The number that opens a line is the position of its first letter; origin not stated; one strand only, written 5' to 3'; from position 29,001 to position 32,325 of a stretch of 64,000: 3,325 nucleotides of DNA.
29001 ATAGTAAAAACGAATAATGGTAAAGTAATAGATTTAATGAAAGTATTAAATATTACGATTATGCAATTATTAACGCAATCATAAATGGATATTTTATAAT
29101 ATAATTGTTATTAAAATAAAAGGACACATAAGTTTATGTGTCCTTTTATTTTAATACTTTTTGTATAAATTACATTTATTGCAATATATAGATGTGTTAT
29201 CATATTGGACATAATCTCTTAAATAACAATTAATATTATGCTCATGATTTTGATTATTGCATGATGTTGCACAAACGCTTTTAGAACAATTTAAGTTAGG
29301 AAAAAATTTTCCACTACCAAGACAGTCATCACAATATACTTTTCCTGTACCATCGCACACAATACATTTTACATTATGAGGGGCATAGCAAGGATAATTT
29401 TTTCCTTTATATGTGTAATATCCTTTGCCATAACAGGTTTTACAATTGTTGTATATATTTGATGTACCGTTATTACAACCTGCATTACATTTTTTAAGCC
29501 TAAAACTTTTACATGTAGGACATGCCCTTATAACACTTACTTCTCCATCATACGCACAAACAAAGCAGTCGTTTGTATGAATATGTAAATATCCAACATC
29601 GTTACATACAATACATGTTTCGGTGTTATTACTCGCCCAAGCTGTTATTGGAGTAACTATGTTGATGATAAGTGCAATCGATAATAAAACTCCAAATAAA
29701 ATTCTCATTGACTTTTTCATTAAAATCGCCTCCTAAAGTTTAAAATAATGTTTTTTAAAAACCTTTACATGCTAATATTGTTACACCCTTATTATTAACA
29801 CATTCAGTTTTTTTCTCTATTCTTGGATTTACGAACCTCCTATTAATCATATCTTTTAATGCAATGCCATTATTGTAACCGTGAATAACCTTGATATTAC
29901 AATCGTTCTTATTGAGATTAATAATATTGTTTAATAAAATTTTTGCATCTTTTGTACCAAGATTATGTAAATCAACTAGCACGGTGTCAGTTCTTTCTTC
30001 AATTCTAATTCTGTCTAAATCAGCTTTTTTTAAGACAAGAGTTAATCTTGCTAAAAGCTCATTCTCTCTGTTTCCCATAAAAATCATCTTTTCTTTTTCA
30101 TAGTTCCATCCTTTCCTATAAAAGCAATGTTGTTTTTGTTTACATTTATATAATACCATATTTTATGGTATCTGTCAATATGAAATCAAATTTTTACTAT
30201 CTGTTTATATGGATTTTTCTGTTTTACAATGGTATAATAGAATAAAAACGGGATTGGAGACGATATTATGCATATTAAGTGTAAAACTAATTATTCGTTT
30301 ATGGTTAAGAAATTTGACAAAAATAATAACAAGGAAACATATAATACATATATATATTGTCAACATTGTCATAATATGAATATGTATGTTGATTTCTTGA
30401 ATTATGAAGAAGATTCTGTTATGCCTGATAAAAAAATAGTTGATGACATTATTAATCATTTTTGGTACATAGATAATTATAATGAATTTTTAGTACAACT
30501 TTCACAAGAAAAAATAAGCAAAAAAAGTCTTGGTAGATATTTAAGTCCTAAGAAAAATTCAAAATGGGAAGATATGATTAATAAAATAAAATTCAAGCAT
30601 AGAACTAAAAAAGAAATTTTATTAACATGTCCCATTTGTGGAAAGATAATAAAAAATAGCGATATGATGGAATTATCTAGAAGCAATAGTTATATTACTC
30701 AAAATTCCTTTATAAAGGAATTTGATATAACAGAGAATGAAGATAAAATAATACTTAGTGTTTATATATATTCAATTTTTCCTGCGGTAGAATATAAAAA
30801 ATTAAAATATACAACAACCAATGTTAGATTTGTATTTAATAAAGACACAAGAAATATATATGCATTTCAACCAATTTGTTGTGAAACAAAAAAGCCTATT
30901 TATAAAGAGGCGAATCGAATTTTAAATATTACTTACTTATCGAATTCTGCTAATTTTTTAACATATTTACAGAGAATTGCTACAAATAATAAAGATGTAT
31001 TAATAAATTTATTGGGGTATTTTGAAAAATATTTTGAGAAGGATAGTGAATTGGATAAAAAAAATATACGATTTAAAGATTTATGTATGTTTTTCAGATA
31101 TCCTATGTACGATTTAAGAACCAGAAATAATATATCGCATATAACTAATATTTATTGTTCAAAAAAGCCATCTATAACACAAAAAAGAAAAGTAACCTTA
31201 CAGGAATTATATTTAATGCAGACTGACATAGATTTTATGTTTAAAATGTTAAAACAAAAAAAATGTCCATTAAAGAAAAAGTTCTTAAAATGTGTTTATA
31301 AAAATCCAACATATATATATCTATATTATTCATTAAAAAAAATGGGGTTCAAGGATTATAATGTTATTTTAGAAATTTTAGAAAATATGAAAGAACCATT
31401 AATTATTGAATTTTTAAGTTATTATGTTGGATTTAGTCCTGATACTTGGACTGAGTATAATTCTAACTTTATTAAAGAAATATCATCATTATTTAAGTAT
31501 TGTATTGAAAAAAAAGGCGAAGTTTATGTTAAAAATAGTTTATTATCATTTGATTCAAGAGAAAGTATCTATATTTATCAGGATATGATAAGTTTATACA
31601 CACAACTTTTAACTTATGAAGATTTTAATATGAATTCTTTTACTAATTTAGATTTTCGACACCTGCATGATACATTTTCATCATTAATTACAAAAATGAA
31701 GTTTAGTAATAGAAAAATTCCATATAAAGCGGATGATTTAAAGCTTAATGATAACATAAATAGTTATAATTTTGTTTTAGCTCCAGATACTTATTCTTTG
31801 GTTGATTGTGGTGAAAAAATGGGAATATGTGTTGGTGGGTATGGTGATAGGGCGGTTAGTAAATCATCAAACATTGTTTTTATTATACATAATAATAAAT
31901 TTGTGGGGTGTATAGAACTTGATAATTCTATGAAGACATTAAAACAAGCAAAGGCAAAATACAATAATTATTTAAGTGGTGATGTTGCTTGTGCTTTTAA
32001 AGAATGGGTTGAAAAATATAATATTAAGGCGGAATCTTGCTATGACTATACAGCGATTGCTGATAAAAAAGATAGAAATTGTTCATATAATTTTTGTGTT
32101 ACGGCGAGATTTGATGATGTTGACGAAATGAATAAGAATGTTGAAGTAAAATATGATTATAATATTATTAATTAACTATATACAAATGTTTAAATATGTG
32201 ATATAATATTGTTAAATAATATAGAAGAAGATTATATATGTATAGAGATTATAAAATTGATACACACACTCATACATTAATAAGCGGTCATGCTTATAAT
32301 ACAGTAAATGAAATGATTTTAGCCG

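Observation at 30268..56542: Four diverged paralogs of a large zinc-ribbon plus PcfJ-like protein family in 26 kb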

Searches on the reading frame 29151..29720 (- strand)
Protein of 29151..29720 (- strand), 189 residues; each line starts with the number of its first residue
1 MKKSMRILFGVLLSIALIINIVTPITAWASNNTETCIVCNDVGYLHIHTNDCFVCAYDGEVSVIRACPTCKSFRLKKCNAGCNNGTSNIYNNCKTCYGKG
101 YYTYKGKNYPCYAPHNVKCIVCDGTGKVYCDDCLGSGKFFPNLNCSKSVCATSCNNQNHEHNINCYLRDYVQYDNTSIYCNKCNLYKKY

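Call 32: search_protein_families(library=pfam, proteins=[window:29151-29720:-], max_evalue=0.01)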
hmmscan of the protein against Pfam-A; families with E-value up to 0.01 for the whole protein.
window:29151-29720:- (189 aa): 1 family
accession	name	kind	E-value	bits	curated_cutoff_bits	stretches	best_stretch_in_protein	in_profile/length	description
PF00684.25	DnaJ_CXXCXGXG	-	0.00023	21.8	32.7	1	77-137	3-65/65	DnaJ central domain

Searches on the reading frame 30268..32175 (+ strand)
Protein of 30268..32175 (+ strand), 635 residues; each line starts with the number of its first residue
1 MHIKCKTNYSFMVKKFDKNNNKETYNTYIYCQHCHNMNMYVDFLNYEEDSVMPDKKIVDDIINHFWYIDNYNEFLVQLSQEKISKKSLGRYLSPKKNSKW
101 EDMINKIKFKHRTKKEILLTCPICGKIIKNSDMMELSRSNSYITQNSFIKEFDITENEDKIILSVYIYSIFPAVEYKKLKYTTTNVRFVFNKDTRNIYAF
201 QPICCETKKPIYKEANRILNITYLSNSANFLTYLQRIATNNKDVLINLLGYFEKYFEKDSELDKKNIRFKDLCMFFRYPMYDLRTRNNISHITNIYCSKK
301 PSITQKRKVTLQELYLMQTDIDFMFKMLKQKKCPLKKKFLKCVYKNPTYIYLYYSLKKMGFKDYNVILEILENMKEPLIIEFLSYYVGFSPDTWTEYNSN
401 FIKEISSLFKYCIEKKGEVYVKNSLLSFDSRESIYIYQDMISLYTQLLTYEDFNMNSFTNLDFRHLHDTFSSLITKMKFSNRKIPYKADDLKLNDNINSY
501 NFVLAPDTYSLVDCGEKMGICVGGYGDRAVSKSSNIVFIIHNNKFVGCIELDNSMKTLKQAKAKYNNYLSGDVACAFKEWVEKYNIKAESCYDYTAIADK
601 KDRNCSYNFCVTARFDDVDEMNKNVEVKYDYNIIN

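Call 3: search_protein_families(library=pfam, proteins=[window:30268-32175:+], max_evalue=1)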
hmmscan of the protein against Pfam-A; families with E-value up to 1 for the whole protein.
window:30268-32175:+ (635 aa): 1 family
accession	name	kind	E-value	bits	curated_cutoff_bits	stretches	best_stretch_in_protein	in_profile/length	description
PF14284.11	PcfJ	-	1.2e-07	32.1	25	1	456-567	20-137/147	PcfJ-like protein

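Call 4: search_protein_families(library=phrogs, proteins=[window:30268-32175:+], max_evalue=0.01)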
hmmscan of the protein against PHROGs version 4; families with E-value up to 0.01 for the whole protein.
window:30268-32175:+ (635 aa): 1 family
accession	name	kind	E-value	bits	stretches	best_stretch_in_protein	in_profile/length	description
phrog_16315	-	unknown function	2.9e-18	66.8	1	118-589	54-523/532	-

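Call 5: search_protein_families(library=ncbifam, proteins=[window:30268-32175:+], max_evalue=0.1)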
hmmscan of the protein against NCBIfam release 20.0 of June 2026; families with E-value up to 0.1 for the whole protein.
window:30268-32175:+ (635 aa): 1 family
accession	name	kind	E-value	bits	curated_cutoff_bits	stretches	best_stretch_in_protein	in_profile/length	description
NF041591.1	CxxC_VVA0879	subfamily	0.067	13.2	37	0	111-139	14-46/101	VVA0879 family protein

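Call 102: search_protein_families(library=padloc, proteins=[window:30268-32175:+], max_evalue=0.01)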
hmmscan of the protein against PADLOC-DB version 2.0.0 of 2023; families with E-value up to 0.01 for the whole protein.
window:30268-32175:+ (635 aa): 0 families
